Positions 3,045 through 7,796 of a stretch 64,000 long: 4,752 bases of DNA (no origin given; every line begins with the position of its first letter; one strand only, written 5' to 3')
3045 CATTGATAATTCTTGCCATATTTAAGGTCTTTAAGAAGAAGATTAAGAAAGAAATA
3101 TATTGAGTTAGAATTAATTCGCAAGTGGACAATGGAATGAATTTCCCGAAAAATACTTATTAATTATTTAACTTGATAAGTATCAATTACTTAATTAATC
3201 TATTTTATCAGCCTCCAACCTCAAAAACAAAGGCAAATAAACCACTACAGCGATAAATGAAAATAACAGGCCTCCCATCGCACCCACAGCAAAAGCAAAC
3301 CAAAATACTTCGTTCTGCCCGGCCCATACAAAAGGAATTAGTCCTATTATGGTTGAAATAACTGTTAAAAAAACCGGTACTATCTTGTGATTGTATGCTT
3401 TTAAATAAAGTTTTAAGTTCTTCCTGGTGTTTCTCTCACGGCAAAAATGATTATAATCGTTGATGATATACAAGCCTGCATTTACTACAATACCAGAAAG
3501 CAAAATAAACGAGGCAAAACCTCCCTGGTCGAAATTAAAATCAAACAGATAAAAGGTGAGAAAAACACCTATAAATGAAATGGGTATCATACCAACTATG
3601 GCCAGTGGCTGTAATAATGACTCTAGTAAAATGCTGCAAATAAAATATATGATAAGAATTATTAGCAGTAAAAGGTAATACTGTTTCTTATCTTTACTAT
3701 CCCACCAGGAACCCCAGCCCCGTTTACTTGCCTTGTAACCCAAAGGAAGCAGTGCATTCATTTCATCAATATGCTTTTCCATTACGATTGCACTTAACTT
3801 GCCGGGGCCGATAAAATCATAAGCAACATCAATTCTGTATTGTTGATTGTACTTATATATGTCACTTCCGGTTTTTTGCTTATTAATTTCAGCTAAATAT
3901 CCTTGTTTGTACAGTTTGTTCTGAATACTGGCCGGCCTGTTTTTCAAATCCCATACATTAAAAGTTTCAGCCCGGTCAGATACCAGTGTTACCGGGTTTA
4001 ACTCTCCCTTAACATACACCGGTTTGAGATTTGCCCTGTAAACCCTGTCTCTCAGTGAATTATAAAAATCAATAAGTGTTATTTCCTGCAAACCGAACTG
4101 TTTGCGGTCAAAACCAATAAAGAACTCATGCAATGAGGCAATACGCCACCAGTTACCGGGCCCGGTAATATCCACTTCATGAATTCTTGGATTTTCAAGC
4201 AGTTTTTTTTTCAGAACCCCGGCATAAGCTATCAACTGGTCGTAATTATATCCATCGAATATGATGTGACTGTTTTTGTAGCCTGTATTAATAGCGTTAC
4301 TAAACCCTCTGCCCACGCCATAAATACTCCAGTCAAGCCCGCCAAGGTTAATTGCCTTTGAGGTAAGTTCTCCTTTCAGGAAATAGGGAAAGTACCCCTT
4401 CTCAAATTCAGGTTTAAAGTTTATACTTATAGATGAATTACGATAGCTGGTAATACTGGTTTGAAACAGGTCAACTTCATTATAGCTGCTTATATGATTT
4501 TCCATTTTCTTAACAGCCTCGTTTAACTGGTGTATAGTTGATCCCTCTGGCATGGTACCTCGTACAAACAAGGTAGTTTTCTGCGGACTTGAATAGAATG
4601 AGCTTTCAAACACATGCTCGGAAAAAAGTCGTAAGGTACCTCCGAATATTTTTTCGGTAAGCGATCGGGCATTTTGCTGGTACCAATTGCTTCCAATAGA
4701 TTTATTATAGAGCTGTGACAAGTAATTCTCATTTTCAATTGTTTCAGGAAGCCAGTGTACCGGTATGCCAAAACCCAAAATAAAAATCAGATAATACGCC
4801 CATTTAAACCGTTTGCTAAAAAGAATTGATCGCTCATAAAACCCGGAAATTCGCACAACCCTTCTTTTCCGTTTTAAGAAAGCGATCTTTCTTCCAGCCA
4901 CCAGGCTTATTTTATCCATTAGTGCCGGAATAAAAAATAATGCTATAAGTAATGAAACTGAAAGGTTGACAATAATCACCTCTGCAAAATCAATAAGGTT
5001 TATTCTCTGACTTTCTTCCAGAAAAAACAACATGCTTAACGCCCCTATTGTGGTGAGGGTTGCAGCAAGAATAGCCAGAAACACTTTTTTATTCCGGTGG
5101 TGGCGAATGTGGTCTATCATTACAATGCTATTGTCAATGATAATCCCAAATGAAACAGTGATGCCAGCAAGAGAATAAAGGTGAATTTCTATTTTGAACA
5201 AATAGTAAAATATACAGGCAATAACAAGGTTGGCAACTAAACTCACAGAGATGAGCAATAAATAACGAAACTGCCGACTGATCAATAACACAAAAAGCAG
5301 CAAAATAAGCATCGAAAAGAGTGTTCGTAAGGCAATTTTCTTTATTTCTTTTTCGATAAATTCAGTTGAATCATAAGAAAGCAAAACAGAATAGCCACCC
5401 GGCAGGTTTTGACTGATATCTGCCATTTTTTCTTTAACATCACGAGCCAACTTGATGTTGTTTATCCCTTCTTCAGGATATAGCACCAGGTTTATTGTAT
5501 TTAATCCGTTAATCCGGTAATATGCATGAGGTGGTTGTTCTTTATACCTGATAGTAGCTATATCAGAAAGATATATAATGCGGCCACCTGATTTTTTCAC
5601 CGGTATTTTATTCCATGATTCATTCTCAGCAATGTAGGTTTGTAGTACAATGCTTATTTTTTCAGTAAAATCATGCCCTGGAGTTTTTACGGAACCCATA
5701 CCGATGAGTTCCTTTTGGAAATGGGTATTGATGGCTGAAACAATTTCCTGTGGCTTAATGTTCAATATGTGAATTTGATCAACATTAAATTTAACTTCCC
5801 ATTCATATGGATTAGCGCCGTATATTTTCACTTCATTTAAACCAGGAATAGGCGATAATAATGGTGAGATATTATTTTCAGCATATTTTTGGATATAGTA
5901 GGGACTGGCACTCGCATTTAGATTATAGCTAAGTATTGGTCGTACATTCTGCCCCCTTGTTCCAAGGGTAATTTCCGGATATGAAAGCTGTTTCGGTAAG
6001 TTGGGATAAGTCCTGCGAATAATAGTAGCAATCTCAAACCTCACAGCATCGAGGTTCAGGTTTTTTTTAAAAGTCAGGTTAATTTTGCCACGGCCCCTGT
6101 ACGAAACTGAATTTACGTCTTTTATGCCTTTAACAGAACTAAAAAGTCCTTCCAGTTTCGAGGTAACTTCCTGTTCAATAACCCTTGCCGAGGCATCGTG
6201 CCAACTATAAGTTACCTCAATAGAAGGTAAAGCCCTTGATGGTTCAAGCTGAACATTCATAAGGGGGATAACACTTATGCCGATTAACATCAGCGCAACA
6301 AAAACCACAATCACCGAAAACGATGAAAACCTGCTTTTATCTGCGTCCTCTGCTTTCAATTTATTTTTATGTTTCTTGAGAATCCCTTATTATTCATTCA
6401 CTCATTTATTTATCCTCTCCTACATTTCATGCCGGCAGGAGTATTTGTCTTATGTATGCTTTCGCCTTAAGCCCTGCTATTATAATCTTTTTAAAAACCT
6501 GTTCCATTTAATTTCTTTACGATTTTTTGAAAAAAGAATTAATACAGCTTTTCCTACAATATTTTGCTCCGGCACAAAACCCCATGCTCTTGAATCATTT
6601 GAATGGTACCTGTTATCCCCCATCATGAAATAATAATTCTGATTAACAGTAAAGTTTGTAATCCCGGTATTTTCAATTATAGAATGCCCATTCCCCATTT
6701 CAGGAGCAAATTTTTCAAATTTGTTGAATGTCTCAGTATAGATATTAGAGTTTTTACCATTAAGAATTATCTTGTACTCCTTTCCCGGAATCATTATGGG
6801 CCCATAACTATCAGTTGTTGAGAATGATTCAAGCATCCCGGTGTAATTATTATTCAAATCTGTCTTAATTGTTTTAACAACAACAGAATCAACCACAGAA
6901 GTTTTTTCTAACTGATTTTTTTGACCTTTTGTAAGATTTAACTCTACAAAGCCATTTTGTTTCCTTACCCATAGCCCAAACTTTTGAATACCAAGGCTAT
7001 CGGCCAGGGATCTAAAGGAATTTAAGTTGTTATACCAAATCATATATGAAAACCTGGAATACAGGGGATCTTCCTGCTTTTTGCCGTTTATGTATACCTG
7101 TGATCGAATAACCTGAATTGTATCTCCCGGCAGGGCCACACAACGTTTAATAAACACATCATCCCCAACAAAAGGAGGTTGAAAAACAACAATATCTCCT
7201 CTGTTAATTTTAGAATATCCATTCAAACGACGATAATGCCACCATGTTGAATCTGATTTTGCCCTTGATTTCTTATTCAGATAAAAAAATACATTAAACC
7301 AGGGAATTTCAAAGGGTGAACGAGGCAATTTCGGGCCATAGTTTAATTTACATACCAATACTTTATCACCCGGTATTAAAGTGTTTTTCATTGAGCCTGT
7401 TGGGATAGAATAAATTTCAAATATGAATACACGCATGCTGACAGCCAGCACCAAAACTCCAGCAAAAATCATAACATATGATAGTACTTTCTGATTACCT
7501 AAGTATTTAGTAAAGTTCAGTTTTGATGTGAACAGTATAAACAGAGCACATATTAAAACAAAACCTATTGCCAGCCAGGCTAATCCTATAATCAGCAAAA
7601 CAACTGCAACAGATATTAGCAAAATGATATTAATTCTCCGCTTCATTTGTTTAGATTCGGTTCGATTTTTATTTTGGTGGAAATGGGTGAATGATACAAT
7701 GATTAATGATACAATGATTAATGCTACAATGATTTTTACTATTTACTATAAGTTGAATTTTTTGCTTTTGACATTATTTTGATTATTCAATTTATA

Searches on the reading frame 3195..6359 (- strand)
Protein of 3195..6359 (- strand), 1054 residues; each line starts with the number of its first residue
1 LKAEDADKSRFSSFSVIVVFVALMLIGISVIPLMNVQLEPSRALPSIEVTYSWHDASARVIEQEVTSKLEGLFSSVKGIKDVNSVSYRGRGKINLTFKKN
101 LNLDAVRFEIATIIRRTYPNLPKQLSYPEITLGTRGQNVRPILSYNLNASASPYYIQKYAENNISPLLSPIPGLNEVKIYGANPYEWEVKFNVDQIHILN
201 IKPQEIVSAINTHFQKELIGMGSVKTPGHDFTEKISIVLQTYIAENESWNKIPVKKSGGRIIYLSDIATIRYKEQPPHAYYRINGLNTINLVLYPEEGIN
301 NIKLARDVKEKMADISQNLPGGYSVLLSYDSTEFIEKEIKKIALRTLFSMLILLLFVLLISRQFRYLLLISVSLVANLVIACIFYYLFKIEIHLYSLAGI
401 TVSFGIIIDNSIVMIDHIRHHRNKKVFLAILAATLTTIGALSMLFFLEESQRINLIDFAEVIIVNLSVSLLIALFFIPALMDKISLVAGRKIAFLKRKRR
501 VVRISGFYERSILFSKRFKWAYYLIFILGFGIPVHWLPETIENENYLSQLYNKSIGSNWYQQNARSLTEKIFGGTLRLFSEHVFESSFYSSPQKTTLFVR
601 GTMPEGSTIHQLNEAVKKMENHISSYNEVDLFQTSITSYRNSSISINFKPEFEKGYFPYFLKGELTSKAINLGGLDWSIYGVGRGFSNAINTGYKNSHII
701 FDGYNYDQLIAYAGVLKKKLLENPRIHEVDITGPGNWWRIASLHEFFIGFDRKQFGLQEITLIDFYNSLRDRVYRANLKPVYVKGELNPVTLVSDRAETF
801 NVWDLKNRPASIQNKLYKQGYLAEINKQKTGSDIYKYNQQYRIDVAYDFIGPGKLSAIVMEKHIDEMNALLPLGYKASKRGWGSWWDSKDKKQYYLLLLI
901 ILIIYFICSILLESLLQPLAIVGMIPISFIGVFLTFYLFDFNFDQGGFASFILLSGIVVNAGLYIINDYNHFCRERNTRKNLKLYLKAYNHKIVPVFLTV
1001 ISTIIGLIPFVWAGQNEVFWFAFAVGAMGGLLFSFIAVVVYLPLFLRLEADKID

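Call 50: search_protein_families(library=pfam, proteins=[window:3195-6359:-], max_evalue=0.01)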
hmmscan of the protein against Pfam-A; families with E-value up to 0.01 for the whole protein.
window:3195-6359:- (1054 aa): 1 family
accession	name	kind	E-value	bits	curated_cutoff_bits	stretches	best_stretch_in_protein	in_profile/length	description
PF00873.25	ACR_tran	-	3.9e-90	303.4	28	2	16-532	12-540/1021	AcrB/AcrD/AcrF family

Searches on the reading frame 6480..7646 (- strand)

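Call 7: search_protein_families(library=pfam, proteins=[window:6480-7646:-])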
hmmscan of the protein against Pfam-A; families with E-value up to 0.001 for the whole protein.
window:6480-7646:- (388 aa): 1 family
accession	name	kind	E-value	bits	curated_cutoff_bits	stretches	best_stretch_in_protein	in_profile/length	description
PF10502.14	Peptidase_S26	-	8.1e-42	143.5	22.9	2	56-197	3-105/168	Signal peptidase, peptidase S26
